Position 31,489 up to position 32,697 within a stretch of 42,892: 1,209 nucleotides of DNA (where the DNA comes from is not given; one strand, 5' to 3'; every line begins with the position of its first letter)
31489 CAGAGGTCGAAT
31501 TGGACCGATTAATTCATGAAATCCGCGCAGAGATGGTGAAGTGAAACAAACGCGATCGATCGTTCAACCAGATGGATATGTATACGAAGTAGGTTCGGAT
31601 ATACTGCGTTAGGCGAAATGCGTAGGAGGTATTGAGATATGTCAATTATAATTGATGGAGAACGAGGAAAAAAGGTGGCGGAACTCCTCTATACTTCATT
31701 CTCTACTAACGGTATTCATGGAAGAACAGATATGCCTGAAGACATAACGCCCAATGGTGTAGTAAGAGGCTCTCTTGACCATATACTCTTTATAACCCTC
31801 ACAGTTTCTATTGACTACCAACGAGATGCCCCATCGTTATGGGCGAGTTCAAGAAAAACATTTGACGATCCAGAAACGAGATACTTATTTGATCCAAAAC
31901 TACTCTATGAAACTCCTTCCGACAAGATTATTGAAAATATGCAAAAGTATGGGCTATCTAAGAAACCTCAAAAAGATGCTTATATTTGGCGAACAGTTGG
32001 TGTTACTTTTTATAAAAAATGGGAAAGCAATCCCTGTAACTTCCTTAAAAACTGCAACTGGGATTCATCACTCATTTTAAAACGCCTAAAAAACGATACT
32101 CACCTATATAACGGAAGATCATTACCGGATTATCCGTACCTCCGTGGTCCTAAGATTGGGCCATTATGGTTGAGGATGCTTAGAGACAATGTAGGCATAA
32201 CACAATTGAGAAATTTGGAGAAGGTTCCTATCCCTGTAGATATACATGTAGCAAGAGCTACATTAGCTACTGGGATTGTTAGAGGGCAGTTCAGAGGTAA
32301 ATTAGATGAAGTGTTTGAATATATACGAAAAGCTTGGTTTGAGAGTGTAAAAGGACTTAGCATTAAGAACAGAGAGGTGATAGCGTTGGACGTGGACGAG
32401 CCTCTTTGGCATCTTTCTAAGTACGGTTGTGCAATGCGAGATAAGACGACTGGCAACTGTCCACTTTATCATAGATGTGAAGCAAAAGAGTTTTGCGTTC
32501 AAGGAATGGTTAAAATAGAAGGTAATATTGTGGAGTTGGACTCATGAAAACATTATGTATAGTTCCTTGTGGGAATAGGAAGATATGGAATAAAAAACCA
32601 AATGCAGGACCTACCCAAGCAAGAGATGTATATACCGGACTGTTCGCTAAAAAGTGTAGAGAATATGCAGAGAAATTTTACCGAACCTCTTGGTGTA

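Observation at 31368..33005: Overlapping HhH-glycosylase-like + DUF6884-like gene pair occupying the toxin position behind a truncated RHH antitoxin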

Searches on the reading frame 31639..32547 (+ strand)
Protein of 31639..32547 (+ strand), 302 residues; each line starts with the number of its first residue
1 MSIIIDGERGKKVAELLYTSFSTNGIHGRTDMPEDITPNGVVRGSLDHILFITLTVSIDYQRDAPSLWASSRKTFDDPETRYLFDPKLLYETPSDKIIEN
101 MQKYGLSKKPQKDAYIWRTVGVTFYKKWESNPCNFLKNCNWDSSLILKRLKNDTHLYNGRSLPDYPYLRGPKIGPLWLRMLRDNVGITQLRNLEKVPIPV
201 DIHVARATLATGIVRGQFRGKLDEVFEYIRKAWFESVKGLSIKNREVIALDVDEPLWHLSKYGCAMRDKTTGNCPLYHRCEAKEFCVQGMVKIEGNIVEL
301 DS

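Call 3: search_protein_families(library=pfam, proteins=[window:31639-32547:+], max_evalue=0.1)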
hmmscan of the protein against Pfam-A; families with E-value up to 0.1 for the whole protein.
window:31639-32547:+ (302 aa): 1 family
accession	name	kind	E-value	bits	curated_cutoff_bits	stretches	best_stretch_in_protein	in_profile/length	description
PF09171.15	AGOG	-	0.011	15.6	26.1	1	194-261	166-231/248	N-glycosylase/DNA lyase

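Call 4: search_protein_families(library=ncbifam, proteins=[window:31639-32547:+], max_evalue=0.1)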
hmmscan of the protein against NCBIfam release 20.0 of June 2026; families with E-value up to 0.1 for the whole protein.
window:31639-32547:+ (302 aa): 1 family
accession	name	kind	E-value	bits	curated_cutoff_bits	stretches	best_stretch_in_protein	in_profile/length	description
NF009787.0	PRK13280.2-1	equivalog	0.0019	17.6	383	1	190-239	180-229/290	N-glycosylase/DNA lyase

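Call 11: search_solved_structures(query=window:31639-32547:+, max_evalue=10, show_alignments=2)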
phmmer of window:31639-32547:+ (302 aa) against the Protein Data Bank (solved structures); distinct sequences matched with E-value up to 10: 1.
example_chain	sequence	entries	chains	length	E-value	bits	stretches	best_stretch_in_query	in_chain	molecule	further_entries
1yck_A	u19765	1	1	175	1.4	11.2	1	169-220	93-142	Peptidoglycan recognition protein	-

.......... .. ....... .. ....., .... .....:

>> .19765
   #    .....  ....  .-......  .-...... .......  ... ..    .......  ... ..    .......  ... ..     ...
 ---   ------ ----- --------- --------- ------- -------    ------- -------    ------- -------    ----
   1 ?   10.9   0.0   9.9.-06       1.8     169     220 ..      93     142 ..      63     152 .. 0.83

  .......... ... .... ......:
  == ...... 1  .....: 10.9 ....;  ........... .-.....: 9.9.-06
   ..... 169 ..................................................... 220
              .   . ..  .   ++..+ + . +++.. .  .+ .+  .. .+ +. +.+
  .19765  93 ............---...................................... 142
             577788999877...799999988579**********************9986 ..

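Call 14: find_homologous_proteins(query=window:31639-32547:+, max_evalue=0.001)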
Query window:31639-32547:+ (302 aa): 740 proteins with E <= 0.001 among 1281 candidates; the best 120 are listed.
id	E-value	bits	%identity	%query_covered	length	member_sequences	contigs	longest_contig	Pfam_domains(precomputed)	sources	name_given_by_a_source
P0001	7.8e-208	707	100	100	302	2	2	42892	PF09171.17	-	-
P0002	8.6e-204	694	98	100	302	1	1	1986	PF09171.17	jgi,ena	-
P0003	1.2e-203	693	98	100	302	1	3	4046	PF09171.17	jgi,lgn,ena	-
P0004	1.9e-193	660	93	100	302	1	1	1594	-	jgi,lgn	-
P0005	5.3e-185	632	87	100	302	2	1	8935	PF09171.17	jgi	-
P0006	1.7e-179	614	85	100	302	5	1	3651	PF09171.17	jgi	-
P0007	2.8e-176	603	84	100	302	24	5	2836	PF09171.17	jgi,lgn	-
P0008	4.3e-176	603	84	100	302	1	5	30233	PF09171.17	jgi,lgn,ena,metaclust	jgi:hypothetical protein|metaclust:\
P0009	6.4e-175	599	84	100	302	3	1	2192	PF09171.17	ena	-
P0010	6.8e-175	599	83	100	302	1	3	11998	PF09171.17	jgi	jgi:hypothetical protein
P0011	7.6e-172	589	82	100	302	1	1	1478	PF09171.17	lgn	-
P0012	2.1e-171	587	82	100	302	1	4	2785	PF09171.17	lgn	-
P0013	2.9e-171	587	83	100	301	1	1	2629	PF09171.17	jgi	-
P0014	3.4e-171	587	82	100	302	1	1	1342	PF09171.17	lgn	-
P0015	8.2e-171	585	82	100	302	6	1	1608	PF09171.17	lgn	-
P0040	2.4e-165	567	80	100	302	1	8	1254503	PF09171.17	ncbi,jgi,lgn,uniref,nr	ncbi:MAG: hypothetical protein EF806_03135 [Candidatus Methanoliparum thermophilum]|uniref:Iron-sulf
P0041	5.6e-165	566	79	100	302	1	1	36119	PF09171.17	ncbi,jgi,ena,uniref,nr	ncbi:MAG: hypothetical protein BWX89_01765 [candidate division TA06 bacterium ADurb.Bin131]|uniref:I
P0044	3.3e-164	564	81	100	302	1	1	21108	PF09171.17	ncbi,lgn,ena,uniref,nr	ncbi:MAG: hypothetical protein EMLJLAPB_00791 [Candidatus Argoarchaeum ethanivorans]|uniref:Iron-sul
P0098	6.9e-147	507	68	100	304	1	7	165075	PF09171.17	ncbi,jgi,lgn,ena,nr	ncbi:MAG: hypothetical protein J7J25_03370 [Candidatus Omnitrophica bacterium]|nr:hypothetical prote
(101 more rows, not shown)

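Call 15: find_encoding_contigs(protein=P0040, flank=8000, max_places=3)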
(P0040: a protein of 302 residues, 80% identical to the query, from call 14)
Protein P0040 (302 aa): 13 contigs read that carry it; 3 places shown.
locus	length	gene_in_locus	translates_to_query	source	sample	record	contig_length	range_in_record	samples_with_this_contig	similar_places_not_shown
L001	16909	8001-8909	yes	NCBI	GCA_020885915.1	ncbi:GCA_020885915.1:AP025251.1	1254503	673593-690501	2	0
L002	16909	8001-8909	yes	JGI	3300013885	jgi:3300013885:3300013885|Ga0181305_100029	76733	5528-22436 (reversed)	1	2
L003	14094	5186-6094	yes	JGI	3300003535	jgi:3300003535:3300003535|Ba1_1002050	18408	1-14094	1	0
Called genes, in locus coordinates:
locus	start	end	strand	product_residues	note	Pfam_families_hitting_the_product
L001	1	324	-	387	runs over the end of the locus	PF02771:Acyl-CoA_dh_N, PF02770:Acyl-CoA_dh_M, PF00441:Acyl-CoA_dh_1, PF08028:Acyl-CoA_dh_2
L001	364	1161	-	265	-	PF00378:ECH_1, PF16113:ECH_2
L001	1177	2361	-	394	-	PF02737:3HCDH_N, PF00725:3HCDH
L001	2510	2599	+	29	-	-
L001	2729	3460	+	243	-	PF02654:CobS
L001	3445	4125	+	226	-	PF12804:NTP_transf_3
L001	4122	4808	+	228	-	PF11760:CbiG_N, PF01890:CbiG_C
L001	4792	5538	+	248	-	PF00590:TP_methylase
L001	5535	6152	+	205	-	PF02570:CbiC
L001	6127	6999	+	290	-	PF01888:CbiD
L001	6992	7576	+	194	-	PF00590:TP_methylase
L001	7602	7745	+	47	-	-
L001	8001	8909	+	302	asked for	PF09171:AGOG (weak)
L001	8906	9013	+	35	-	-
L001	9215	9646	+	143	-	PF19778:RE_endonuc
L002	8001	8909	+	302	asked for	PF09171:AGOG (weak)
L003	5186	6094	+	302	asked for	PF09171:AGOG (weak)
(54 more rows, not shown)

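Call 16: find_encoding_contigs(protein=P0041, flank=8000, max_places=2)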
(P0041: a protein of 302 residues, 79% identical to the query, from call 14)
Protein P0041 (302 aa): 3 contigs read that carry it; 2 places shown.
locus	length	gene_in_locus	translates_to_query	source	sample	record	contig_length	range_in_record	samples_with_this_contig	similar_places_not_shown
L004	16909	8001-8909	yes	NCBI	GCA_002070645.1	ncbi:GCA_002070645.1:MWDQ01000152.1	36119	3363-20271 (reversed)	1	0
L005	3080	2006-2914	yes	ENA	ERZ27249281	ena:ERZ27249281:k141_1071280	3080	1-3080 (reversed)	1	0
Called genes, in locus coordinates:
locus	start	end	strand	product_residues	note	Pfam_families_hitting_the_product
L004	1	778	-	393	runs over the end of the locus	PF01232:Mannitol_dh, PF08125:Mannitol_dh_C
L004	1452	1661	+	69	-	PF13560:HTH_31 (weak), PF12844:HTH_19, PF13443:HTH_26, PF01381:HTH_3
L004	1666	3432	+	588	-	PF03235:GmrSD_N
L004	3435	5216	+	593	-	PF13588:HSDR_N_2, PF02384:N6_Mtase, PF20473:MmeI_Mtase, PF01170:UPF0020, PF07669:Eco57I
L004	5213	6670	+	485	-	PF01420:Methylase_S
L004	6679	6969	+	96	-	-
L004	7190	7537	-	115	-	PF00589:Phage_integrase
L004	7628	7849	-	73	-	PF13495:Phage_int_SAM_4, PF02899:Phage_int_SAM_1 (weak)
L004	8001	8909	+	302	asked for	PF09171:AGOG (weak)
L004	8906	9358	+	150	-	PF21818:DUF6884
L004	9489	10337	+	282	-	PF01555:N6_N4_Mtase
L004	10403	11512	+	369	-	-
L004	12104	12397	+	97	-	PF00825:Ribonuclease_P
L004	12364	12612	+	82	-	PF01809:YidD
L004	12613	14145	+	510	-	PF14849:YidC_periplas (weak), PF02096:60KD_IMP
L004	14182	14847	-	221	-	PF14622:Ribonucleas_3_3, PF00636:Ribonuclease_3, PF00035:dsrm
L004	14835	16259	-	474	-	PF20154:LNT_N, PF00795:CN_hydrolase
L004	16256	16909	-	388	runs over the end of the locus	PF00753:Lactamase_B, PF19583:ODP, PF12706:Lactamase_B_2 (weak), PF00258:Flavodoxin_1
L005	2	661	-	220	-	?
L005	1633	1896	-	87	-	PF13495:Phage_int_SAM_4, PF02899:Phage_int_SAM_1 (weak)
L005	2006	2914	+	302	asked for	PF09171:AGOG (weak)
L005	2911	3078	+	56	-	?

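Call 17: find_encoding_contigs(protein=P0098, flank=8000, max_places=2)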
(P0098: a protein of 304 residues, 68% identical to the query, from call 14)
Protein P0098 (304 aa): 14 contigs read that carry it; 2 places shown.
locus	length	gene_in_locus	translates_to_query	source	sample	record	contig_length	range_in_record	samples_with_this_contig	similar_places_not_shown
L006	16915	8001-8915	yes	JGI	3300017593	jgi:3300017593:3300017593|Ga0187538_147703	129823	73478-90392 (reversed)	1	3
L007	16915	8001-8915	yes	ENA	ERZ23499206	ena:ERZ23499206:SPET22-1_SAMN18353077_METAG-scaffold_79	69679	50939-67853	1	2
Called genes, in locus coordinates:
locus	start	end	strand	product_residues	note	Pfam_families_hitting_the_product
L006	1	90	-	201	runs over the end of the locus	PF00117:GATase, PF07685:GATase_3, PF01174:SNO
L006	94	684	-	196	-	PF00475:IGPD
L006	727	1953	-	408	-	PF00815:Histidinol_dh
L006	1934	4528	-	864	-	PF01411:tRNA-synt_2c, PF07973:tRNA_SAD, PF02272:DHHA1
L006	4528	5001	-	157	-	PF21982:RecX_HTH1, PF02631:RecX_HTH2, PF21981:RecX_HTH3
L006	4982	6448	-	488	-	PF00089:Trypsin, PF13365:Trypsin_2, PF00595:PDZ (weak), PF13180:PDZ_2, PF17820:PDZ_6 (weak), PF00595:PDZ (weak), PF13180:PDZ_2, PF17820:PDZ_6, +1 more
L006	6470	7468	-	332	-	PF00154:RecA_N, PF08423:Rad51, PF06745:ATPase (faint), PF27531:MT3502_N (weak), PF01637:ATPase_2 (weak), PF21096:RecA_C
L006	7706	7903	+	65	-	-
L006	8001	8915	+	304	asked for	PF09171:AGOG (weak)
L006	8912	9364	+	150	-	PF21818:DUF6884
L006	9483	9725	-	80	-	-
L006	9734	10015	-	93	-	-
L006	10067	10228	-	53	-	-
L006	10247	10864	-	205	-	PF28530:DUF8426 (weak)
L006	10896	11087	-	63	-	-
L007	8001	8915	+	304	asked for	PF09171:AGOG (weak)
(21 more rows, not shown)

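Call 24: find_related_loci(query=window:31639-32547:+, collection=genome_contigs, flank=8000)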
Query window:31639-32547:+ (302 aa) in genome_contigs; peptide patterns used: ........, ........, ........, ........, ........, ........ (x = any residue, [..] = any of these).
64 stretches matched a pattern; 15 encode a relative of the query (tblastn E <= 1e-3); 15 distinct loci.
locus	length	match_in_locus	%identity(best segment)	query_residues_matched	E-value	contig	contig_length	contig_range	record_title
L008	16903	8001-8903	89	1-301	0e+0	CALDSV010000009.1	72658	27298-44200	MAG: uncultured bacterium isolate N1_Bin_METABAT__227_1 genome assembly, contig: c_000002470361, whole genome shotgun se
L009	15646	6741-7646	86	1-302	0e+0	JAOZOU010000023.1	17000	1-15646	MAG: bacterium isolate GMC4.maxbin2.282 GMC4_3642_length_17000_cov_28.982591, whole genome shotgun sequence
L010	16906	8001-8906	81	1-302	1e-172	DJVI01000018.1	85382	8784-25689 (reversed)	MAG TPA_asm: candidate division WOR-3 bacterium UBA6260 UBA6260_contig_62991, whole genome shotgun sequence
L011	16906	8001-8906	79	1-302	2e-168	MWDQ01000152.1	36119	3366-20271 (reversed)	MAG: candidate division TA06 bacterium ADurb.Bin131 BWX89_contig000152, whole genome shotgun sequence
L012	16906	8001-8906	81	1-302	4e-167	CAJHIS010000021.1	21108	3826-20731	MAG: Candidatus Argoarchaeum ethanivorans isolate gfbio:e3339647-f889-4370-9287-4fb5cb688e4c:AG392D22_GoMArc1 genome ass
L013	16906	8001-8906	80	1-302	4e-168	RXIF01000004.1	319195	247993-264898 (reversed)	MAG: Candidatus Methanoliparum thermophilum isolate NM1a Ga0181303_100002, whole genome shotgun sequence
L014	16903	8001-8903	78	2-302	2e-164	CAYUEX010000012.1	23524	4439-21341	MAG TPA_asm: uncultured Halobacteria archaeon isolate binchicken_co332_136 genome assembly, contig: NODE_298_length_2352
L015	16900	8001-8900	79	3-302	7e-157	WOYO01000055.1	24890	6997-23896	MAG: Thermoplasmata archaeon isolate WOFA06 NODE_756_length_24890_cov_70.332676, whole genome shotgun sequence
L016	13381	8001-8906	73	1-302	8e-157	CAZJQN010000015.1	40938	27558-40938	MAG TPA_asm: uncultured Bacteroidales bacterium isolate SRP167436_co1_340 genome assembly, contig: NODE_1251_length_4093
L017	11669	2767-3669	71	1-301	4e-152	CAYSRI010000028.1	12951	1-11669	MAG TPA_asm: uncultured archaeon isolate binchicken_co1_20 genome assembly, contig: NODE_2779_length_12951_cov_7.837624,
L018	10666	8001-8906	63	1-302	8e-136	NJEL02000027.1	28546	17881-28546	MAG: Methanosarcinales archaeon ex4572_44 ex4572_44_scaffold_6144, whole genome shotgun sequence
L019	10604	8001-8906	68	1-302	2e-149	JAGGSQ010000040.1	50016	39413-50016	MAG: Candidatus Omnitrophota bacterium isolate AUK026 PB_MANV_026_c_000000000006, whole genome shotgun sequence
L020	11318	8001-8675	33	24-263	3e-36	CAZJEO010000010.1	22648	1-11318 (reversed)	MAG TPA_asm: Candidatus Woesearchaeota archaeon isolate binchicken_co136_1 genome assembly, contig: NODE_1015_length_226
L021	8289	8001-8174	84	1-58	3e-26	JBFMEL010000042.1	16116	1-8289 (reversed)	MAG: Thermoplasmatota archaeon isolate MAG244 MAG244_42, whole genome shotgun sequence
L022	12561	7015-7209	66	206-270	2e-23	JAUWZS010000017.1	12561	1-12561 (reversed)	MAG: Candidatus Aenigmatarchaeota archaeon isolate CSMAG_2742 CSMAG_2742_k141_909324_length_12561_cov_25.9114, whole gen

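Call 28: search_protein_representatives(protein=window:31639-32547:+)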
Query: 302 residues. Proteins with E-value up to 0.001 (for the whole library): 594; up to 1e-10: 349; up to 1e-30: 97. The best 150 are listed.
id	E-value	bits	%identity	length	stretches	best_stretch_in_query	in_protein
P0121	8.0e-140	481.8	70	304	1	3-300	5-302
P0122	2.9e-135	466.8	67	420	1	5-300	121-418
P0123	1.4e-132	458.0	69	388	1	3-300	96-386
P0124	3.7e-98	345.0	51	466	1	3-300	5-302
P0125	2.2e-88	312.9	47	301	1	6-301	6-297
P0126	1.1e-84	300.7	64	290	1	102-301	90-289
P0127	7.0e-84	298.1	49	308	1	6-301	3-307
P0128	6.6e-82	291.6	46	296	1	1-301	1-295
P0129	2.3e-80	286.5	45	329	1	3-294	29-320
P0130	2.3e-79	283.2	61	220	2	4-177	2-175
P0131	2.8e-79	283.0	62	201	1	101-296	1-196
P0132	1.1e-77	277.7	65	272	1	1-180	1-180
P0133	1.9e-76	273.6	45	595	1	6-297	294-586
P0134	1.2e-75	271.0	43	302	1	5-294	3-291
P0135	1.3e-75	270.9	44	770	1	2-301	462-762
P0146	3.2e-60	220.3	43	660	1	12-301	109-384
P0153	1.3e-56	208.4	44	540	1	30-288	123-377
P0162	2.9e-51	190.9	37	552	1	14-298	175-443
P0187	4.5e-42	160.7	34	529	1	27-289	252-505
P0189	2.0e-41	158.6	41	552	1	31-281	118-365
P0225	4.3e-29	118.1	36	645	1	12-286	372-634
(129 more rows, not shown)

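Call 29: search_protein_families(library=pfam, proteins=[P0124, P0133, P0135, P0146, P0153, P0162, P0187, P0189, P0225, P0122], max_evalue=0.01)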
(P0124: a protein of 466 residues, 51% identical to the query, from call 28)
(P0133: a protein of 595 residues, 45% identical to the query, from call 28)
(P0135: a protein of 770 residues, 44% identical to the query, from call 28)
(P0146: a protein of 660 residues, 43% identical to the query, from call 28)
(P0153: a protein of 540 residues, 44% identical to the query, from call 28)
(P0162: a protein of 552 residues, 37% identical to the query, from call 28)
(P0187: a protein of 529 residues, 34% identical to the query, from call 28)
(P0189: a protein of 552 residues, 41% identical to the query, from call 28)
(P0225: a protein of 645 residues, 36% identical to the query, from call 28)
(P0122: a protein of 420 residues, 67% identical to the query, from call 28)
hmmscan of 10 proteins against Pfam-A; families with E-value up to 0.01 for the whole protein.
P0124 (466 aa): 1 family
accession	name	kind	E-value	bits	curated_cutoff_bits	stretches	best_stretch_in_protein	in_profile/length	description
PF21818.3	DUF6884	-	1.1e-18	68.1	30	1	337-458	11-134/135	Family of unknown function (DUF6884)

P0133 (595 aa): 2 families
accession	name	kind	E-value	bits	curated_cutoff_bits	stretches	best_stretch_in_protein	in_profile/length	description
PF21818.3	DUF6884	-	8e-44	149.5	30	1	125-256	1-134/135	Family of unknown function (DUF6884)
PF24698.1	DUF7662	-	2.1e-12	47.1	26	1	19-77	16-69/72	Domain of unknown function (DUF7662)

P0135 (770 aa): 5 families
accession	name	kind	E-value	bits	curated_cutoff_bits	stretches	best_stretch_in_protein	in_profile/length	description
PF21818.3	DUF6884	-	3.7e-45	153.8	30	1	190-320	1-133/135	Family of unknown function (DUF6884)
PF24698.1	DUF7662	-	1.4e-14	54.1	26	1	64-139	1-70/72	Domain of unknown function (DUF7662)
PF23870.1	DUF7225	-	2e-05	24.7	27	1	376-422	28-73/103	Domain of unknown function (DUF7225)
PF03883.20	H2O2_YaaD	-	0.00029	20.9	29.6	1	216-298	95-176/236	Peroxide stress protein YaaA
PF09171.15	AGOG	-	0.0056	16.5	26.1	1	648-704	159-218/248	N-glycosylase/DNA lyase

P0146 (660 aa): 3 families
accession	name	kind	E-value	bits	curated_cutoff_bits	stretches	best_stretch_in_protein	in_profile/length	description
PF09171.15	AGOG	-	3.2e-05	23.9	26.1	1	279-350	161-235/248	N-glycosylase/DNA lyase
PF03883.20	H2O2_YaaD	-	4e-05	23.7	29.6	1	528-560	102-134/236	Peroxide stress protein YaaA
PF21818.3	DUF6884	-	7.9e-05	23.3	30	1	522-587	31-100/135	Family of unknown function (DUF6884)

P0153 (540 aa): 5 families
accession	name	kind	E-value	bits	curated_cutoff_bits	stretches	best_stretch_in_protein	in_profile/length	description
PF21818.3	DUF6884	-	4.8e-07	30.4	30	1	428-481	13-65/135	Family of unknown function (DUF6884)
PF13432.12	TPR_16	-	0.00022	22.1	32.7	1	20-71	11-62/65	Tetratricopeptide repeat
PF00515.34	TPR_1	-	0.003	17.8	27.8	1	42-66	3-27/34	Tetratricopeptide repeat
PF13428.12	TPR_14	-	0.0066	17.5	23.5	0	43-72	4-33/44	Tetratricopeptide repeat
PF07719.23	TPR_2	-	0.0066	16.9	27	0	42-71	3-32/34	Tetratricopeptide repeat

P0162 (552 aa): 1 family
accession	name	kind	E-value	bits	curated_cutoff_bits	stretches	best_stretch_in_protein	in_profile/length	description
PF21818.3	DUF6884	-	1.1e-38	132.9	30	1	13-147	1-134/135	Family of unknown function (DUF6884)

P0187 (529 aa): 1 family
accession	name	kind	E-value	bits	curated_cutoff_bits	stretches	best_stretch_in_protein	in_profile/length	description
PF09171.15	AGOG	-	0.00076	19.3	26.1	1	412-485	163-238/248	N-glycosylase/DNA lyase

P0189 (552 aa): 1 family
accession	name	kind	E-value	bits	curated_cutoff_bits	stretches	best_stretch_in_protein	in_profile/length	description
PF21818.3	DUF6884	-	1.6e-09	38.4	30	1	421-549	5-126/135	Family of unknown function (DUF6884)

P0225 (645 aa): 2 families
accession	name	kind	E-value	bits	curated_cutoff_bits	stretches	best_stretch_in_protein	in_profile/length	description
PF03883.20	H2O2_YaaD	-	1.7e-07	31.5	29.6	1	54-109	70-125/236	Peroxide stress protein YaaA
PF21818.3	DUF6884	-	1.5e-06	28.9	30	1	54-151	11-103/135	Family of unknown function (DUF6884)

P0122 (420 aa): 1 family
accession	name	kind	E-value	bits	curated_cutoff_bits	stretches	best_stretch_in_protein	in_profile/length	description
PF09171.15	AGOG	-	0.0031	17.3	26.1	1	310-377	166-231/248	N-glycosylase/DNA lyase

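Call 35: search_protein_families(library=padloc, proteins=[window:31639-32547:+], max_evalue=0.01)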
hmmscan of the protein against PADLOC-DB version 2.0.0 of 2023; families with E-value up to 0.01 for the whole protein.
window:31639-32547:+ (302 aa): 0 families

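Call 36: search_protein_families(library=phrogs, proteins=[window:31639-32547:+], max_evalue=0.01)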
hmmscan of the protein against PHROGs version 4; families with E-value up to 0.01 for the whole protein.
window:31639-32547:+ (302 aa): 0 families

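Call 37: predict_structure(alignment_id=A1)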
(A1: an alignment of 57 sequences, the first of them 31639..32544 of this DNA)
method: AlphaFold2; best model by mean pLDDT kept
length: 302 residues; sequences in the alignment: 57
mean_pLDDT: 97.1   pTM: 0.93
mean pLDDT of the five models: 97.1, 97.0, 96.9, 96.5, 96.2
residues with pLDDT >= 90: 297; 70-90: 4; 50-70: 1; < 50: 0
segments of 3 or more residues with pLDDT < 50: none
pLDDT, mean of each block of 10 residues (from residue 1): 94 98 96 96 98 96 90 99 99 98 97 98 99 99 99 96 97 97 98 98 98 98 97 98 96 98 97 97 97 97 96
secondary structure, 60 per line:
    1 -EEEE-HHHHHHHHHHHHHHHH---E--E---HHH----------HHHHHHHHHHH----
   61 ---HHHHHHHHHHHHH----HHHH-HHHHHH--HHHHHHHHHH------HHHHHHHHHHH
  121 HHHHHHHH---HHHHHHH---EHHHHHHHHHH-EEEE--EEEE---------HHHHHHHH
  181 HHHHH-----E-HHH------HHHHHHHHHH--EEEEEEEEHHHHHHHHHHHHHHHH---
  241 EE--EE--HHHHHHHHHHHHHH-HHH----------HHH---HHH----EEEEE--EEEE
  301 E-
elements in order: E2-5 H7-22 H46-56 H64-76 H81-84 H86-91 H94-103 H110-128 H132-138 H143-152 E154-157 E160-163 H173-185 H202-211 E214-221 H222-237 H249-262 E290-294 E297-301
